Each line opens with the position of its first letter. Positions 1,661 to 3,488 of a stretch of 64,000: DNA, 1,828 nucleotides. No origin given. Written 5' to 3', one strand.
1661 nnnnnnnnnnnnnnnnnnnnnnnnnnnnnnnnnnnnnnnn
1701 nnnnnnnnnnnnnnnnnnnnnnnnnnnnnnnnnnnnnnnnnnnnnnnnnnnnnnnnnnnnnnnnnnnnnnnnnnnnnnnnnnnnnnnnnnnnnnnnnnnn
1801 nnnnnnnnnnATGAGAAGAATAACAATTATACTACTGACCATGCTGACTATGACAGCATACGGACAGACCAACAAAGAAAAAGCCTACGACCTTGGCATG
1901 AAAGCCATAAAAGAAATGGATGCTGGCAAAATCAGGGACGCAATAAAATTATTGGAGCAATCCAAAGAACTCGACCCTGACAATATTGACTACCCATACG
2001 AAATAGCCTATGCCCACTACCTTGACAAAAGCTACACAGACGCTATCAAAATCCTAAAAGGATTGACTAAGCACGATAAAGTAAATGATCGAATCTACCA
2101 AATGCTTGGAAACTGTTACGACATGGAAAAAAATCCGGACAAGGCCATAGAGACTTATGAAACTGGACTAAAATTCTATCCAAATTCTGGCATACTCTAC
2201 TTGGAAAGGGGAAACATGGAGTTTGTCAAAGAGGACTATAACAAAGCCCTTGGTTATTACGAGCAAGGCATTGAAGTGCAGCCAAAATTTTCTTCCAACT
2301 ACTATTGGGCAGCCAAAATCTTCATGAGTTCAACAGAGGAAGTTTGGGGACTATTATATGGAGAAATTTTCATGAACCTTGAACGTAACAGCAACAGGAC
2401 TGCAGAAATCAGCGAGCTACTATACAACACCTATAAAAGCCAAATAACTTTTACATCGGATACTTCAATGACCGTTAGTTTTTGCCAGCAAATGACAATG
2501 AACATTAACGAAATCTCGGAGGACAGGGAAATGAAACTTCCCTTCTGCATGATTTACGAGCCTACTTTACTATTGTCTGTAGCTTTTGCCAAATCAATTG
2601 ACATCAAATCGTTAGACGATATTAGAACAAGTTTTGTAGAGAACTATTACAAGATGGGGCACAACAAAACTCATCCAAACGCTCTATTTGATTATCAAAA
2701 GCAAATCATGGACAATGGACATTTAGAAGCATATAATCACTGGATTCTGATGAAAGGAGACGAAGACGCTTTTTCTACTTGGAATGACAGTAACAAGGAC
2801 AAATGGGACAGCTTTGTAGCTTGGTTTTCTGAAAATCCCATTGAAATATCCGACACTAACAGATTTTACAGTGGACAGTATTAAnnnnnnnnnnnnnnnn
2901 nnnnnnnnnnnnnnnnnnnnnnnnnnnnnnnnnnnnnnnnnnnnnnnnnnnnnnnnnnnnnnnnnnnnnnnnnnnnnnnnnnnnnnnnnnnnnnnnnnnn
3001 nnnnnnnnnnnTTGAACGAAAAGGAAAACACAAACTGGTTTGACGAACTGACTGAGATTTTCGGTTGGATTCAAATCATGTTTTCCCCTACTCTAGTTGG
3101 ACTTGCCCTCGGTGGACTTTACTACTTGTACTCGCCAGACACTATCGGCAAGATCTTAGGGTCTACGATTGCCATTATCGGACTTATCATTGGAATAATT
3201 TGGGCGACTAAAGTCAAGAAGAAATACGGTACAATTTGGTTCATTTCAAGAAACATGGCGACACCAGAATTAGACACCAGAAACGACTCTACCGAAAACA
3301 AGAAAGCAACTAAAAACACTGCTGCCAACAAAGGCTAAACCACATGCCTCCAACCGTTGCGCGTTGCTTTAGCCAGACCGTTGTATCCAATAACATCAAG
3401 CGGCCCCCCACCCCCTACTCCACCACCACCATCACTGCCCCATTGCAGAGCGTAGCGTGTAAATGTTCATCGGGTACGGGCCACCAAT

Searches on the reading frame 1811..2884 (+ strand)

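Call 8: search_protein_families(library=pfam, proteins=[window:1811-2884:+], max_evalue=0.1)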
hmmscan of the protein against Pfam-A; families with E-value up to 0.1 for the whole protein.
window:1811-2884:+ (357 aa): 22 families
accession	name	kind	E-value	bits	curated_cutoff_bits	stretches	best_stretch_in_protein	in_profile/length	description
PF00515.34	TPR_1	-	1.8e-14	53.3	27.8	2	95-125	3-33/34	Tetratricopeptide repeat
PF07719.23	TPR_2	-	1.9e-14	53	27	2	95-125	3-33/34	Tetratricopeptide repeat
PF14559.12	TPR_19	-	1.6e-11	44.8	25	2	73-126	5-58/68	Tetratricopeptide repeat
PF13428.12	TPR_14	-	1.7e-09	37.9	23.5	1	94-135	2-43/44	Tetratricopeptide repeat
PF13414.12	TPR_11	-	8.6e-09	35.4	26.8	2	36-70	5-39/42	TPR repeat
PF13432.12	TPR_16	-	4.9e-08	33.7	32.7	1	31-83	3-55/65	Tetratricopeptide repeat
PF12895.13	ANAPC3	-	1e-07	32.5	27.2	1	39-117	3-80/82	Anaphase-promoting complex, cyclosome, subunit 3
PF13431.12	TPR_17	-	1.6e-07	31.5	24.4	0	88-114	8-34/34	Tetratricopeptide repeat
PF13181.12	TPR_8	-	4.1e-07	30.1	25.7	1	94-125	2-33/34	Tetratricopeptide repeat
PF13424.12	TPR_12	-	1.2e-06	29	30.1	1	93-124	45-76/77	Tetratricopeptide repeat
PF13174.12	TPR_6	-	2e-05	25.3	26.3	1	98-126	5-33/33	Tetratricopeptide repeat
PF23914.1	TPR_CcmH_CycH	-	4.3e-05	23.8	42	1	36-124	61-152/158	Cytochrome c-type biogenesis protein H TPR domain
PF17004.11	SRP_TPR_like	-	0.00025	21.5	35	1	30-91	19-69/109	Putative TPR-like repeat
PF13176.12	TPR_7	-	0.00076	19.8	27.9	0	141-158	13-32/36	Tetratricopeptide repeat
PF04212.24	MIT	-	0.0012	19.3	30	0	140-155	17-32/66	MIT (microtubule interacting and transport) domain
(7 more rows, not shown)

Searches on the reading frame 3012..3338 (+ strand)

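Call 8: search_protein_families(library=pfam, proteins=[window:3012-3338:+], max_evalue=0.1)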
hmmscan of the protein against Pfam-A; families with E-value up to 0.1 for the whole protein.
window:3012-3338:+ (108 aa): 1 family
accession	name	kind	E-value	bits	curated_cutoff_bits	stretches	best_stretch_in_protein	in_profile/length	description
PF08041.16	PetM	-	0.003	17.5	25.1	1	15-34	2-21/30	PetM family of cytochrome b6f complex subunit 7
